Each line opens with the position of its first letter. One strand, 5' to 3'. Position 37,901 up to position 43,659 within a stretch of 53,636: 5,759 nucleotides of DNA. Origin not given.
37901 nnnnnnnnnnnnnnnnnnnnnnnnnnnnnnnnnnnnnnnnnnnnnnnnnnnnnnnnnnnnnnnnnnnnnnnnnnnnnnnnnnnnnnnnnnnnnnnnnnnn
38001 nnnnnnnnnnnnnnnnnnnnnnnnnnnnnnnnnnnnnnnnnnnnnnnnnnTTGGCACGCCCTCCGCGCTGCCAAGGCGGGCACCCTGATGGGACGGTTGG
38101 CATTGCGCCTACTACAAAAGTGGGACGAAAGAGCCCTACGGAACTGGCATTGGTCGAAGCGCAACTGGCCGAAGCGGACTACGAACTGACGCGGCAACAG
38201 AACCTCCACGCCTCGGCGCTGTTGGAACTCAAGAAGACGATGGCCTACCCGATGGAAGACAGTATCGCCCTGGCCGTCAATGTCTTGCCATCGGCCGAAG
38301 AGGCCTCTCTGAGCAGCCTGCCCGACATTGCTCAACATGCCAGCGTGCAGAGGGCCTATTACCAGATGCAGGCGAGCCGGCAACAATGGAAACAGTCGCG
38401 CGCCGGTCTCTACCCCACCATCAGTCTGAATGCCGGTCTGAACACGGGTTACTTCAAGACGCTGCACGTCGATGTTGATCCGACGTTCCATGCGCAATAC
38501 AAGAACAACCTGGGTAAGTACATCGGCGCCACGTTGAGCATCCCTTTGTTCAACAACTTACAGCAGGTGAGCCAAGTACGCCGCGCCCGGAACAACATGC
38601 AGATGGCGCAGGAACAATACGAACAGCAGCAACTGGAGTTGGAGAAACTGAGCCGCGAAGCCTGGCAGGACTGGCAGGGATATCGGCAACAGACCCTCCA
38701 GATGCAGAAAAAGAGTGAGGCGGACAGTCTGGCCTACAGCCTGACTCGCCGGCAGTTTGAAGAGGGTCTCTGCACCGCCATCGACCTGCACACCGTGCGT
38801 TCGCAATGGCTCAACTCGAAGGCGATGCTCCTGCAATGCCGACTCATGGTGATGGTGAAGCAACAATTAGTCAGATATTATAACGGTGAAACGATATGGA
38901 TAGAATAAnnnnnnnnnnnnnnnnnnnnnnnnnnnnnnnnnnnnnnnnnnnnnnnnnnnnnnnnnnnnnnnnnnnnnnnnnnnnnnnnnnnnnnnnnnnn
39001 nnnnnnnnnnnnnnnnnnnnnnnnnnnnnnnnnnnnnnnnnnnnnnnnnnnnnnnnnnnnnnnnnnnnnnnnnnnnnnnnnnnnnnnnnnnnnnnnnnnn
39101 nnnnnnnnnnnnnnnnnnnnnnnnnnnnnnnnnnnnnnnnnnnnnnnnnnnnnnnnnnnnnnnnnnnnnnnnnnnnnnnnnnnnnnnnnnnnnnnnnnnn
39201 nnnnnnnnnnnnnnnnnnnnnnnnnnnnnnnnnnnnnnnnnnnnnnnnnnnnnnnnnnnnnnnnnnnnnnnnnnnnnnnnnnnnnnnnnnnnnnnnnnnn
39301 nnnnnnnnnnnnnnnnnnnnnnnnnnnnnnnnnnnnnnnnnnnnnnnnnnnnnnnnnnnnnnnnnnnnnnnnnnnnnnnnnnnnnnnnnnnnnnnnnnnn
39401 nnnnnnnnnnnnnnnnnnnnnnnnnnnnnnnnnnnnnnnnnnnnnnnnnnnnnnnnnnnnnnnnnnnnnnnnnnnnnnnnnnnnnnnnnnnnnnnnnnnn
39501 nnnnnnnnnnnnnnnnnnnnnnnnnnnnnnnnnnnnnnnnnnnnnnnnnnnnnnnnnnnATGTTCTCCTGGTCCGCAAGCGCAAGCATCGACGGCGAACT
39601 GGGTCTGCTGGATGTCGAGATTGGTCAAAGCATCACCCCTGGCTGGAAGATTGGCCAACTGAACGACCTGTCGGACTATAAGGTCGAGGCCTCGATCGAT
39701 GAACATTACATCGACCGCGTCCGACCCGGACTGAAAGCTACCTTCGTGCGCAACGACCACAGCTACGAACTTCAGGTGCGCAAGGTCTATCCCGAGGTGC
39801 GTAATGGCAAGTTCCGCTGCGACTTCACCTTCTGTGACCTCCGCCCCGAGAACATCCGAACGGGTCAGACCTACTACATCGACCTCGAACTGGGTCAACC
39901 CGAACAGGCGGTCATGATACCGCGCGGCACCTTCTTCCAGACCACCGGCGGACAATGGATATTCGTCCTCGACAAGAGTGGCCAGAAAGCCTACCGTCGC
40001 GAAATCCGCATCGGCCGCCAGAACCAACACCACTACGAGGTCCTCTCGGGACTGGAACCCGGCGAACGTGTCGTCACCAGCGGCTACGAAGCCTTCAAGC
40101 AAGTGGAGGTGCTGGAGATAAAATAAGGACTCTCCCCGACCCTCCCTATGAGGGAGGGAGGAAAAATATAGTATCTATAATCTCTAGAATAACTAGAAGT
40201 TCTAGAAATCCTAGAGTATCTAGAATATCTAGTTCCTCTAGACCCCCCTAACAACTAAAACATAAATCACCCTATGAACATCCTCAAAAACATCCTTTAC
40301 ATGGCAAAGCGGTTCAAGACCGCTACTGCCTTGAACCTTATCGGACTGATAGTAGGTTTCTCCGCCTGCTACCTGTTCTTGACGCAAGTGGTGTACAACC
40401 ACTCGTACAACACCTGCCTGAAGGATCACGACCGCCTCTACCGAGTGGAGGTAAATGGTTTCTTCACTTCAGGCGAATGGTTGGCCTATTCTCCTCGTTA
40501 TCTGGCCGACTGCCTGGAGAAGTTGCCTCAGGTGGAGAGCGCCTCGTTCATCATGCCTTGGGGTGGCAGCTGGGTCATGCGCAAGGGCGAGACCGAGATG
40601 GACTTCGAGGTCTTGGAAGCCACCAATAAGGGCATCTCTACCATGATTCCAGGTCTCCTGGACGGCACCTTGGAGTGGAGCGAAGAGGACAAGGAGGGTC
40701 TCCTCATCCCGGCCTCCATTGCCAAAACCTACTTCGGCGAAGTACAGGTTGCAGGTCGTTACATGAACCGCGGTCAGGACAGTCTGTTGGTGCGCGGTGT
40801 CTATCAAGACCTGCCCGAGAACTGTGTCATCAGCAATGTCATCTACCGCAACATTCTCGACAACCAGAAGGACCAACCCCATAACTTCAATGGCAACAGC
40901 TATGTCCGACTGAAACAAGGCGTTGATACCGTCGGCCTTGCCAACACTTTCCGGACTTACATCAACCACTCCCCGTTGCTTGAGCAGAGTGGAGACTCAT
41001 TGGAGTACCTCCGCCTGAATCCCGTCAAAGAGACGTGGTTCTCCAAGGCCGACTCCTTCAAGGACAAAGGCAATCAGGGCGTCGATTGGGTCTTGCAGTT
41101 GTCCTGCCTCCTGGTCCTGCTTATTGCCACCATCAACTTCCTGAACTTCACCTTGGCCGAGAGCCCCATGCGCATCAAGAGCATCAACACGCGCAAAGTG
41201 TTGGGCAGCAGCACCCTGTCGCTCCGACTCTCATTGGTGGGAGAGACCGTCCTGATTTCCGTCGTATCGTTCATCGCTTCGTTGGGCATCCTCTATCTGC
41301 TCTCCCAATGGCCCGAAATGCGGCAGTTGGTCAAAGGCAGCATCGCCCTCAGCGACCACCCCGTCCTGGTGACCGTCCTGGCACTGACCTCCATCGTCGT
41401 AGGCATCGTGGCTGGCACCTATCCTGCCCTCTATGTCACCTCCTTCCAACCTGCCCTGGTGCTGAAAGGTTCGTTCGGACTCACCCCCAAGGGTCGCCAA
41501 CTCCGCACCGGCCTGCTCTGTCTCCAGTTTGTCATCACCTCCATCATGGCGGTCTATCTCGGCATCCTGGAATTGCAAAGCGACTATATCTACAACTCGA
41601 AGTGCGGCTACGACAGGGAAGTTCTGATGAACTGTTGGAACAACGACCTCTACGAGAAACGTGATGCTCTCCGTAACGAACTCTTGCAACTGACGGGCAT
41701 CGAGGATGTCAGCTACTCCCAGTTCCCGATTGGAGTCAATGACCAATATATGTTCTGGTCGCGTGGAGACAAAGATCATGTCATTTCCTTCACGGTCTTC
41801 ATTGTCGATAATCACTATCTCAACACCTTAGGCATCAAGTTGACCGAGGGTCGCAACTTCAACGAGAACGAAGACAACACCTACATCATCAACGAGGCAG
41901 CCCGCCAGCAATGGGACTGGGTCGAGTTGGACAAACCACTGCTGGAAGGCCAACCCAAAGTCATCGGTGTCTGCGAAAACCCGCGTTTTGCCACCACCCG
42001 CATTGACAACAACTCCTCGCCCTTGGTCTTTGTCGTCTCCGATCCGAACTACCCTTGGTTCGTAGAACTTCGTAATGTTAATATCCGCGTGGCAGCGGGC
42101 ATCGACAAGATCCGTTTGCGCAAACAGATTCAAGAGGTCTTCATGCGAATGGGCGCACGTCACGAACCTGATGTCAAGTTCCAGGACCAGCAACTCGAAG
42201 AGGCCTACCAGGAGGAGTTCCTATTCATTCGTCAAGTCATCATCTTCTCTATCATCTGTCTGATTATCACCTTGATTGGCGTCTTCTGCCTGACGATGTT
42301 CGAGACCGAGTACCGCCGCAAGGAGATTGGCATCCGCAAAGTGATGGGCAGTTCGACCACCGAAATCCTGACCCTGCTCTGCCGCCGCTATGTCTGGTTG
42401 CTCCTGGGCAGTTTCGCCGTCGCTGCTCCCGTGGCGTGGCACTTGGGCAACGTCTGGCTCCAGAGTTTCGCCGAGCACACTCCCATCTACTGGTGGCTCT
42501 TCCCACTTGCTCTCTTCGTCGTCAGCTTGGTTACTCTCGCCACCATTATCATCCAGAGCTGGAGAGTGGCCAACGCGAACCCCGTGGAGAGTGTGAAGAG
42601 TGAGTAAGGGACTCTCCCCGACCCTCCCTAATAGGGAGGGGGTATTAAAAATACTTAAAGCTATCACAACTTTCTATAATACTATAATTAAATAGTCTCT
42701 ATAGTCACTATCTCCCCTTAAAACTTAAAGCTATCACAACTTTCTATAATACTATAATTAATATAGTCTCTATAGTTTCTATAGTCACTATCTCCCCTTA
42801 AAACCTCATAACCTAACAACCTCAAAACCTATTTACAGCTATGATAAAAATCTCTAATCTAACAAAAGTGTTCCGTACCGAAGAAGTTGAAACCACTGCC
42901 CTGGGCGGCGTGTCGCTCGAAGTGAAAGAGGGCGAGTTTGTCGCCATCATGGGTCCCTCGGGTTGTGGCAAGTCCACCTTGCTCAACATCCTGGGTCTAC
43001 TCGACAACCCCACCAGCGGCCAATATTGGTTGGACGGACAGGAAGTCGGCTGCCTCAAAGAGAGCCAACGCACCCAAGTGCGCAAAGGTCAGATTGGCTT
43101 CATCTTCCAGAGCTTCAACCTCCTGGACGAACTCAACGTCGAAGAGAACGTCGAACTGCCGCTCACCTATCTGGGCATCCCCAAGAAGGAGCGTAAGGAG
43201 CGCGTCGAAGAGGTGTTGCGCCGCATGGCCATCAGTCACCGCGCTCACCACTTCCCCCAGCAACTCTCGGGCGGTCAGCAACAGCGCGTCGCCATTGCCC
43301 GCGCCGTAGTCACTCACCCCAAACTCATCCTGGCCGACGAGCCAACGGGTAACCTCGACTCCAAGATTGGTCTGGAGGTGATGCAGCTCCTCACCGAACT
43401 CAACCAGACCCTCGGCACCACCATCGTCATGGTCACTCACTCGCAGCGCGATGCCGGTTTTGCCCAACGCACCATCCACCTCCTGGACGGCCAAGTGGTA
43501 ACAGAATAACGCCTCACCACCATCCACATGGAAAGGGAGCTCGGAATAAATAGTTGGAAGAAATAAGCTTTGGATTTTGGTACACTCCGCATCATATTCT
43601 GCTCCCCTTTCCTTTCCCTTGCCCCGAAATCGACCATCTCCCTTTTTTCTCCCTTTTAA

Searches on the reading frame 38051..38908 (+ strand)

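Call 17: search_protein_families(library=pfam, proteins=[window:38051-38908:+])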
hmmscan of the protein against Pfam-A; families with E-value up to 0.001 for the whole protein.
window:38051-38908:+ (285 aa): 1 family
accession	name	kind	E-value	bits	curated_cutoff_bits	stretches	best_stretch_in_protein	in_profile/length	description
PF02321.23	OEP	-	2.8e-22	79.9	22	1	94-261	10-169/187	Outer membrane efflux protein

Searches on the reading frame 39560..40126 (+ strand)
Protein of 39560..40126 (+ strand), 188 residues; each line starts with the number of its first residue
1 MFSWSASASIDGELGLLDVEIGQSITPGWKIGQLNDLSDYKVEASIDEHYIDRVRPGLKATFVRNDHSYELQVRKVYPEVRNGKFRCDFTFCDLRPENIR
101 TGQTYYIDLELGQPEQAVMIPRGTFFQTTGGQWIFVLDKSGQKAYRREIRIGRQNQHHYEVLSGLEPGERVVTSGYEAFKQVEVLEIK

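Call 18: search_protein_families(library=pfam, proteins=[window:39560-40126:+])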
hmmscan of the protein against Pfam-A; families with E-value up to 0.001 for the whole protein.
window:39560-40126:+ (188 aa): 2 families
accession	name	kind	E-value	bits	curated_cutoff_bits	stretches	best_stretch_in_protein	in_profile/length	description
PF13437.12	HlyD_3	-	1e-10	42.7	22.2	1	8-86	4-88/106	HlyD family secretion protein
PF16576.10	HlyD_D23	-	0.00017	21.4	30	1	6-81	111-189/214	Barrel-sandwich domain of CusB or HlyD membrane-fusion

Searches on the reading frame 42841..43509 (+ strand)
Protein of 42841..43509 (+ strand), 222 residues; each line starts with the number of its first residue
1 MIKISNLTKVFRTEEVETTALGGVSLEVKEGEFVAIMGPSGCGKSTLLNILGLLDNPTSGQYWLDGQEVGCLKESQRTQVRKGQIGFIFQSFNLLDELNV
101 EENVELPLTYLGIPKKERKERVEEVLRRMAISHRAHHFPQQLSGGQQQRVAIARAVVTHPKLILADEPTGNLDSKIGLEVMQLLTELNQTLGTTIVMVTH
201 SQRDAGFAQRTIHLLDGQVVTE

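Call 18: search_protein_families(library=pfam, proteins=[window:42841-43509:+])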
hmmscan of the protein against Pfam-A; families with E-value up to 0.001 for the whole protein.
window:42841-43509:+ (222 aa): 5 families
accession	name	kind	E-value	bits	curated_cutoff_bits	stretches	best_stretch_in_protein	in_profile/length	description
PF00005.33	ABC_tran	-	3.4e-38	131.8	25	1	22-169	2-136/137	ABC transporter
PF13304.12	AAA_21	-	4.7e-06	27.3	27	0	33-63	1-26/304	AAA domain, putative AbiEii toxin, Type IV TA system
PF02463.25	SMC_N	-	6.2e-05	23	40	1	31-205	24-202/220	RecF/RecN/SMC N terminal domain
PF03215.21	Rad17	-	0.00015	22.2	23.8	1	14-55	29-69/186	Rad17 P-loop domain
PF03193.22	RsgA_GTPase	-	0.00038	20.8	30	1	11-51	87-126/174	RsgA GTPase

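Call 37: find_encoding_contigs(protein=window:42841-43509:+, flank=10000, max_places=10)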
Protein window:42841-43509:+ (222 aa): 21 contigs read that carry it; 10 places shown.
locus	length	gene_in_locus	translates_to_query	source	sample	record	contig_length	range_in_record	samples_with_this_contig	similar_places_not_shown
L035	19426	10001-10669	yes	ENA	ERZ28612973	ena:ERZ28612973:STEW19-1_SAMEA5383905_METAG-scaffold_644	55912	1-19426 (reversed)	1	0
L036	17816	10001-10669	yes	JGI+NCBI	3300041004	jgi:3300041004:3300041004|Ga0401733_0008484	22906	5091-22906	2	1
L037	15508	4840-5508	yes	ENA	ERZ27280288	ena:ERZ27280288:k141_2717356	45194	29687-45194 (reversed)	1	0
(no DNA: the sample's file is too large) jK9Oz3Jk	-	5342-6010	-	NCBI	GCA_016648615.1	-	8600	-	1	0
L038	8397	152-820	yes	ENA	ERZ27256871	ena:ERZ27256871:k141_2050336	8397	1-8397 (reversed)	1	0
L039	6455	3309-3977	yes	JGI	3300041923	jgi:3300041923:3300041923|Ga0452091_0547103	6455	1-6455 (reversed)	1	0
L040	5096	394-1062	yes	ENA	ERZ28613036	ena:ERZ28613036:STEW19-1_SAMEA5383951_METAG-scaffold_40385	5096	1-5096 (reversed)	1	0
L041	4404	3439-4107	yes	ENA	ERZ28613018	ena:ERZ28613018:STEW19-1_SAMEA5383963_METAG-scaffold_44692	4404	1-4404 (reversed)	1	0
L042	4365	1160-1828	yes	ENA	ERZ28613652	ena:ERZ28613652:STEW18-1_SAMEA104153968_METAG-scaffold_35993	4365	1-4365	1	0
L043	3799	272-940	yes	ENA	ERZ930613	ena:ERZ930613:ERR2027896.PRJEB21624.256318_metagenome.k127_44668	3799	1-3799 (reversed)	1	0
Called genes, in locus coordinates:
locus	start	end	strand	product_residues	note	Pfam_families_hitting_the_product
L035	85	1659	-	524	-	PF13541:ChlI, PF05362:Lon_C (weak), PF00493:MCM (weak), PF01078:Mg_chelatase, PF07728:AAA_5, PF13335:Mg_chelatase_C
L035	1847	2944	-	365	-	-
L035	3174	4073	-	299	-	PF02518:HATPase_c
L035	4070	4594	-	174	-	PF00072:Response_reg, PF02954:HTH_8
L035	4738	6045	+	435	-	-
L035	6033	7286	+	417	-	PF25917:BSH_RND (faint), PF25984:BSH_YknX (weak), PF25967:RND-MFP_C, PF25975:CzcB_C (weak)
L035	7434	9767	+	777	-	PF12704:MacB_PCD (faint), PF02687:FtsX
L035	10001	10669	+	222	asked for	PF00005:ABC_tran, PF13304:AAA_21 (faint)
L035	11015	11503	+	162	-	PF04542:Sigma70_r2, PF08281:Sigma70_r4_2, PF04545:Sigma70_r4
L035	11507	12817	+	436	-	-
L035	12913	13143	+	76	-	-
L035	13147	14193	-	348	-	-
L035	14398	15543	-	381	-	PF14684:Tricorn_C1, PF03572:Peptidase_S41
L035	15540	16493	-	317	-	PF11777:DUF3316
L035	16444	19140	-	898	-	PF00521:DNA_topoisoIV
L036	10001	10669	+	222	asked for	PF00005:ABC_tran, PF13304:AAA_21 (faint)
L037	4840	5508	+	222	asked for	PF00005:ABC_tran, PF13304:AAA_21 (faint)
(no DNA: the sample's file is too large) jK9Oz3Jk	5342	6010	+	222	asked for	PF00005:ABC_tran, PF13304:AAA_21 (faint)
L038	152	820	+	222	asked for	PF00005:ABC_tran, PF13304:AAA_21 (faint)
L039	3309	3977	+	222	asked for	PF00005:ABC_tran, PF13304:AAA_21 (faint)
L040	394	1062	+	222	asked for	PF00005:ABC_tran, PF13304:AAA_21 (faint)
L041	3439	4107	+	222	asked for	PF00005:ABC_tran, PF13304:AAA_21 (faint)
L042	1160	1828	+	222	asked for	PF00005:ABC_tran, PF13304:AAA_21 (faint)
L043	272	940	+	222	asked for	PF00005:ABC_tran, PF13304:AAA_21 (faint)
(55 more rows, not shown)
